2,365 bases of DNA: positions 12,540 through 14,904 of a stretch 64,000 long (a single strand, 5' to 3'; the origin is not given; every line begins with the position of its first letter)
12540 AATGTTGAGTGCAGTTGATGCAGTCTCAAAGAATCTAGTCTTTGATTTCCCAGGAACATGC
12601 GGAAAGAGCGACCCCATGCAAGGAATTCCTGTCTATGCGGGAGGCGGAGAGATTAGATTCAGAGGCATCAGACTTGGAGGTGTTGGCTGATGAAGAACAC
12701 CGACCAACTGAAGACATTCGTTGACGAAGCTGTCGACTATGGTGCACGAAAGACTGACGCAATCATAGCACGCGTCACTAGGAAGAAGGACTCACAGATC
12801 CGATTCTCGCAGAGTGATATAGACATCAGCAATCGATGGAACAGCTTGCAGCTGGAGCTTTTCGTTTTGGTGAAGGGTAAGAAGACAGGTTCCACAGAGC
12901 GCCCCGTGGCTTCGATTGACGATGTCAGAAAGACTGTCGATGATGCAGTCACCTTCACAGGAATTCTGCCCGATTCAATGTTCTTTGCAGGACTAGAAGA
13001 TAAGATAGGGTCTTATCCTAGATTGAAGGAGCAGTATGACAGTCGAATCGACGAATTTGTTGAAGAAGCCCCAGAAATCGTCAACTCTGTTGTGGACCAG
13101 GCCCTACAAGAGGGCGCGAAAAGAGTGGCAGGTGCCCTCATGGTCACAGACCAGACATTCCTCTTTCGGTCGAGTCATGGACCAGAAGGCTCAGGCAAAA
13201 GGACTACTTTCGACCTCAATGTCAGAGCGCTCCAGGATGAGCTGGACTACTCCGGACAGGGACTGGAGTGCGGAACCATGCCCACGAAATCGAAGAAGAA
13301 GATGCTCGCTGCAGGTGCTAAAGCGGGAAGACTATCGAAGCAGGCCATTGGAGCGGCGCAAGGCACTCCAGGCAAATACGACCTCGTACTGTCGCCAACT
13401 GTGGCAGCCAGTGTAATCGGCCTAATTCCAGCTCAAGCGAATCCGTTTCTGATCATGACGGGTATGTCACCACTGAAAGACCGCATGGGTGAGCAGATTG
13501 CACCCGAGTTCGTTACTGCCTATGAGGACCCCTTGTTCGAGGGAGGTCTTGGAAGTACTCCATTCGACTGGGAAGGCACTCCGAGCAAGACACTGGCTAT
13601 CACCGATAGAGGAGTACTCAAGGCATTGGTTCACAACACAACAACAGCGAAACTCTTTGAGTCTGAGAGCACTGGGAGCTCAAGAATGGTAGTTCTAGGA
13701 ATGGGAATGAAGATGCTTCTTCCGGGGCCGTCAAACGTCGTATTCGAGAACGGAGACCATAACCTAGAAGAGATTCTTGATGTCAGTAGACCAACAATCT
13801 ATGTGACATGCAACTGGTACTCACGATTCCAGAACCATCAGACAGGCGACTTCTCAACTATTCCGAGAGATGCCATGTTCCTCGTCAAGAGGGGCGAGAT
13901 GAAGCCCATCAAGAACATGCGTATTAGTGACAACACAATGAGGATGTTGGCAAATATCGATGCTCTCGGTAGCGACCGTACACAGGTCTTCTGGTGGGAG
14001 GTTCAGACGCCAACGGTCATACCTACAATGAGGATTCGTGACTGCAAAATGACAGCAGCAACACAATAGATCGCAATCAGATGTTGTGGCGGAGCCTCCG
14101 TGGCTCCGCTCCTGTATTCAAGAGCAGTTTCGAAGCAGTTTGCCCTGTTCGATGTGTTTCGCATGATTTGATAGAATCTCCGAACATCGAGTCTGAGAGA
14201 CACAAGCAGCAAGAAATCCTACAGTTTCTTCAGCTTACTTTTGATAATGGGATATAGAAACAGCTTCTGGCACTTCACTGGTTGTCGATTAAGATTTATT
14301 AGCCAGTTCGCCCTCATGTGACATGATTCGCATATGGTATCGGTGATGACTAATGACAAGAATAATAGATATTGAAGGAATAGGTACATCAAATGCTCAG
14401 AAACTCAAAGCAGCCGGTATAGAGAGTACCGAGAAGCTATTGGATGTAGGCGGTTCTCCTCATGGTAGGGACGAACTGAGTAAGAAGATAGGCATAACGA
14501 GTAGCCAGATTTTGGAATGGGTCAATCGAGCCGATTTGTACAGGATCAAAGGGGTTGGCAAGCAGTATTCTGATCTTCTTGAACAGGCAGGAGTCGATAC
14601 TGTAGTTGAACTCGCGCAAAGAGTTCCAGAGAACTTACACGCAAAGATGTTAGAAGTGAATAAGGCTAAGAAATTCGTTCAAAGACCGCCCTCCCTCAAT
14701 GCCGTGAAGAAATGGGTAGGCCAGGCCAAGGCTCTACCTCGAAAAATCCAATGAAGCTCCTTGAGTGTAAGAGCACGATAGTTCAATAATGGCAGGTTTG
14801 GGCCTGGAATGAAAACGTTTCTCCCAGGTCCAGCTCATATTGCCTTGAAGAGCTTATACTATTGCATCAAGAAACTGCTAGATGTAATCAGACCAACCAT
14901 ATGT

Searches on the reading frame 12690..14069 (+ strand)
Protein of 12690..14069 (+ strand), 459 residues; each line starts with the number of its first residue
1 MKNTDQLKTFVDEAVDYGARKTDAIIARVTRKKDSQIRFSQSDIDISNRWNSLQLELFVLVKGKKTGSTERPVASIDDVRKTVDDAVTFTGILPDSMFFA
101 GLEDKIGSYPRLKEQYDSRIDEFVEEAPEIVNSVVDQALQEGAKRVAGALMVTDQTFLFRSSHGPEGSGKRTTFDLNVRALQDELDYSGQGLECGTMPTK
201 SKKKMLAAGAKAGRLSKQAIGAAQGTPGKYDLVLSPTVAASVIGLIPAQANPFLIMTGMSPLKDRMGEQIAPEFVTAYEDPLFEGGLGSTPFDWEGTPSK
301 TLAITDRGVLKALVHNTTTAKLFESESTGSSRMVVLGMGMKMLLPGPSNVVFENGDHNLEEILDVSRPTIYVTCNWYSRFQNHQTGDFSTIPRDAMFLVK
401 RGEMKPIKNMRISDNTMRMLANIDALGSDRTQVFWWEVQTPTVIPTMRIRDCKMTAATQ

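Call 5: search_protein_families(library=pfam, proteins=[window:12690-14069:+], max_evalue=1)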
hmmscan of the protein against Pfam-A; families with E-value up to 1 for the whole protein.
window:12690-14069:+ (459 aa): 3 families
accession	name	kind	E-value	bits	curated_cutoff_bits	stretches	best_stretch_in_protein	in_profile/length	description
PF19289.4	PmbA_TldD_3rd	-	8.9e-52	175.9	22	1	227-454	1-218/220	PmbA/TldA metallopeptidase C-terminal domain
PF01523.21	PmbA_TldD_1st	-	0.00037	21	20.9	1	28-87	4-62/65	PmbA/TldA metallopeptidase domain 1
PF19290.4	PmbA_TldD_2nd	-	0.24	12.3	20.9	1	123-191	7-81/109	PmbA/TldA metallopeptidase central domain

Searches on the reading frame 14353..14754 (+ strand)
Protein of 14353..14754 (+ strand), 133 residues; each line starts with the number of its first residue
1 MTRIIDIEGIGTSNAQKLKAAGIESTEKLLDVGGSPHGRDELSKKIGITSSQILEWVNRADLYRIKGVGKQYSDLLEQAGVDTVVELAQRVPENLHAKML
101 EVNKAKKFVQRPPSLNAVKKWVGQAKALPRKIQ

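Call 5: search_protein_families(library=pfam, proteins=[window:14353-14754:+], max_evalue=1)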
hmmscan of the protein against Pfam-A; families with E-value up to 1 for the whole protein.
window:14353-14754:+ (133 aa): 12 families
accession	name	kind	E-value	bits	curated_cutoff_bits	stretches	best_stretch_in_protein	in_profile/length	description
PF14229.12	DUF4332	-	1.1e-42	145.4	23.2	1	8-128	1-122/122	Domain of unknown function (DUF4332)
PF14520.12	HHH_5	-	5.4e-08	33.6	27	2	4-58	4-53/57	Helix-hairpin-helix domain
PF11731.14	Cdd1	-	1.1e-05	26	25.5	1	60-103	6-49/86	Pathogenicity locus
PF21999.2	IMS_HHH_1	-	8.5e-05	23.4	27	1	67-96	5-34/53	DNA polymerase-iota, thumb domain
PF10391.15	DNA_pol_lambd_f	-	0.0001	22.5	29.8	1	7-44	6-38/51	Fingers domain of DNA polymerase lambda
PF04994.19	TfoX_C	-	0.00021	21.8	23.1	1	2-33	3-34/81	TfoX C-terminal domain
PF02961.22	SAM_BAF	-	0.00087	20.2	25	0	4-30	20-46/88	Barrier to autointegration factor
PF22993.4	SAM_EPH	-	0.032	14.4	27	0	74-97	21-44/60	Ephrin receptor 1 SAM domain-like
PF07647.24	SAM_2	-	0.038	14.6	20.5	0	67-95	17-44/66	SAM domain (Sterile alpha motif)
PF15943.11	YdaS_toxin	-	0.071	13.4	30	1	38-59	10-31/65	Bacterial toxin YdaS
PF11798.14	IMS_HHH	-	0.11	13.2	24.4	0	4-23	13-32/32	IMS family HHH motif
PF07825.17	Exc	-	0.14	12.6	23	1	107-130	11-34/77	Excisionase-like protein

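Call 74: search_protein_families(library=ncbifam, proteins=[window:14353-14754:+], max_evalue=0.01)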
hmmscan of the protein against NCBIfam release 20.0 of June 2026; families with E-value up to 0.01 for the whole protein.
window:14353-14754:+ (133 aa): 9 families
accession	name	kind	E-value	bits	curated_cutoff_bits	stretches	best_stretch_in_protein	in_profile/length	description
TIGR03491.1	TIGR03491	subfamily_domain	3.9e-07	29.4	97.45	1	59-119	211-272/462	TM0106 family RecB-like putative nuclease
NF003301.0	PRK04301.1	equivalog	7.5e-07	28.6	259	1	59-119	4-65/316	DNA repair and recombination protein RadA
NF002677.0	PRK02406.1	equivalog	2.7e-05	23.4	256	1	48-99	168-219/357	DNA polymerase IV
NF009401.0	PRK12766.1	equivalog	3.8e-05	23.5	239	0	3-29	11-37/238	50S ribosomal protein L32e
TIGR02236.1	recomb_radA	equivalog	0.00031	20.2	361.15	0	4-57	2-50/311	DNA repair and recombination protein RadA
NF008915.0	PRK12278.1-1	equivalog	0.00061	19.8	281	0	60-128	153-213/216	50S ribosomal protein L21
NF002882.0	PRK03348.1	equivalog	0.00072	18.4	389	0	59-96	179-216/461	DNA polymerase IV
NF008165.0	PRK10917.1-3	equivalog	0.0015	17.1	711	0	60-97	8-45/692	ATP-dependent DNA helicase RecG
NF002492.0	PRK01810.1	equivalog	0.0066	15.2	399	0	5-59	187-236/412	DNA polymerase IV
